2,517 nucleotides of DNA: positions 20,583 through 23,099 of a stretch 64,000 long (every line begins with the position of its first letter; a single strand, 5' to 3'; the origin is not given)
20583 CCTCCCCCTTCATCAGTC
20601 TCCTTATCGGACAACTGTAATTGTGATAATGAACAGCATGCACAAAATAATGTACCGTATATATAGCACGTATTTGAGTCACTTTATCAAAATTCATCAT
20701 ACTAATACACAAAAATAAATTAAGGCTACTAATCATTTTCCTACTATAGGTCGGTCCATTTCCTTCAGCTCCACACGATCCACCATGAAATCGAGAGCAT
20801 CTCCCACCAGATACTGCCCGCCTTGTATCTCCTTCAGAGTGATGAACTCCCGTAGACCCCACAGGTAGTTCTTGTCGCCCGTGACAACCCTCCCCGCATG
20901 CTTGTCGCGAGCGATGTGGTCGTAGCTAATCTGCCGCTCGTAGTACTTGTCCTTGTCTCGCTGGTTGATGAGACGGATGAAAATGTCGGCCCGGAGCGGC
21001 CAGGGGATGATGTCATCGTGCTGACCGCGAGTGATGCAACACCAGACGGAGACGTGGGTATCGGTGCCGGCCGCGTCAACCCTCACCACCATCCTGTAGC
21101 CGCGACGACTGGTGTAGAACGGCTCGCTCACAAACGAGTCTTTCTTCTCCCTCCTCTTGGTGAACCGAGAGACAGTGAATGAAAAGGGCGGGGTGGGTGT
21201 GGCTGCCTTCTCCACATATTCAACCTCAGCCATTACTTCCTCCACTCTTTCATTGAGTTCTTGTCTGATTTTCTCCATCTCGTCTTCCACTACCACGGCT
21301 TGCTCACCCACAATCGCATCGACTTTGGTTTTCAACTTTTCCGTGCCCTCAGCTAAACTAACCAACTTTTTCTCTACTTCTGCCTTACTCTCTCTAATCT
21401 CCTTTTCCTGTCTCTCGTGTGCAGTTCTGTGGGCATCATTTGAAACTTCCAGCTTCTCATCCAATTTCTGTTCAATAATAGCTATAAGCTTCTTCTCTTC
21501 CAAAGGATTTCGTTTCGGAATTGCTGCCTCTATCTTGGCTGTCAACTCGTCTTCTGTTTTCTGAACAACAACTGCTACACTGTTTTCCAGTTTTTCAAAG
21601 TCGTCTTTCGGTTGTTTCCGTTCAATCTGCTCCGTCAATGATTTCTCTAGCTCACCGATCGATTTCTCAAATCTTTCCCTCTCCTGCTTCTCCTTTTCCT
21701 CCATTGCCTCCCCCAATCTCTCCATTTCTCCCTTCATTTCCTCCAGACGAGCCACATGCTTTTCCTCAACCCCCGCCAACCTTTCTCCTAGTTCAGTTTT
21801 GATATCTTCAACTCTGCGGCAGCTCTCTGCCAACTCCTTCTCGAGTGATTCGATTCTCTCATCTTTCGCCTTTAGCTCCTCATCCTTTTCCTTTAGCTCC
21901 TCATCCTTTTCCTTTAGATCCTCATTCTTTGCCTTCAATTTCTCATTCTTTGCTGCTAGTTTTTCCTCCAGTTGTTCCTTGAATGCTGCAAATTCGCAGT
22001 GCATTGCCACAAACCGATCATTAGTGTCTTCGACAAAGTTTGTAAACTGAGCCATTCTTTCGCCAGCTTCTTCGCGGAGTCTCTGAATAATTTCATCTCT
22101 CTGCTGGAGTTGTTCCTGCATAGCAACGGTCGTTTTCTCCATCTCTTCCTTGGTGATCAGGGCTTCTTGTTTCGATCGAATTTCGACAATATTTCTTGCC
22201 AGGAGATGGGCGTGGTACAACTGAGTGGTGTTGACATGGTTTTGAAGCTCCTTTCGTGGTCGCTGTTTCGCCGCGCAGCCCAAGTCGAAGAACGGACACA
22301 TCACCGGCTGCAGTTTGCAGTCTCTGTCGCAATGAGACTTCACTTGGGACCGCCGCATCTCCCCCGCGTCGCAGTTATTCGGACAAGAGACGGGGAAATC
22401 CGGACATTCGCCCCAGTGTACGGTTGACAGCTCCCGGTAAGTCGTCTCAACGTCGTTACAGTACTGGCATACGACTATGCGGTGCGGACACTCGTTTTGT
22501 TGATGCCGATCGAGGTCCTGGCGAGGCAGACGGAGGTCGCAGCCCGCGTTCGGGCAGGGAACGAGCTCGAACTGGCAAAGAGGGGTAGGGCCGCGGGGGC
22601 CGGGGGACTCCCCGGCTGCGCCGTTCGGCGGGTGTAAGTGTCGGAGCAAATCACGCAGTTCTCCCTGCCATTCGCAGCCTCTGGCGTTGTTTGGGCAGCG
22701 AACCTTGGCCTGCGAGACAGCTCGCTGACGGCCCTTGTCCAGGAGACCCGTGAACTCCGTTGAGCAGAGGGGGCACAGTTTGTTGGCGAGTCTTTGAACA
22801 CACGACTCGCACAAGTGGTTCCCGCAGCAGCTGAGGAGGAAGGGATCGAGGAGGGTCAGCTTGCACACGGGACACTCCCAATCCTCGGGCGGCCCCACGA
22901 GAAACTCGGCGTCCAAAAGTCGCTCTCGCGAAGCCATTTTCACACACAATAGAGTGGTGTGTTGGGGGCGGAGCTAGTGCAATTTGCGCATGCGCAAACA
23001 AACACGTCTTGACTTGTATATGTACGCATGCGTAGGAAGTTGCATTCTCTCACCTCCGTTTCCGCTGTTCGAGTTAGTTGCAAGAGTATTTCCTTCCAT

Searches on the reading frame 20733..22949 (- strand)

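Call 7: search_protein_families(library=pfam, proteins=[window:20733-22949:-], max_evalue=0.01)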
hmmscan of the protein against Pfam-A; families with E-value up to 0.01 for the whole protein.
window:20733-22949:- (738 aa): 7 families
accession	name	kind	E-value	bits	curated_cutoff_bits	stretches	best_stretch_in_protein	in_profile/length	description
PF21355.3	TRAF-mep_MATH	-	4.6e-20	72.7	27.4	1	605-719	3-122/125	TRAF/meprin, MATH domain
PF22486.2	MATH_2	-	6e-17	62.6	32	1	589-723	2-134/136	MATH domain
PF02176.24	zf-TRAF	-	8.2e-16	58.9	27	2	178-238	1-60/60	TRAF-type zinc finger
PF13920.12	zf-C3HC4_3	-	4e-05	23.8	27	1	25-67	4-47/49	Zinc finger, C3HC4 type (RING finger)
PF14634.12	zf-RING_5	-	0.00096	19.5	27.9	1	25-63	1-42/43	zinc-RING finger domain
PF21361.3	Sina_ZnF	-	0.0018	19.1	32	0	80-106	35-61/77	Sina, zinc finger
PF13923.12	zf-C3HC4_2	-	0.0075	16.5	27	1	25-62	1-40/40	Zinc finger, C3HC4 type (RING finger)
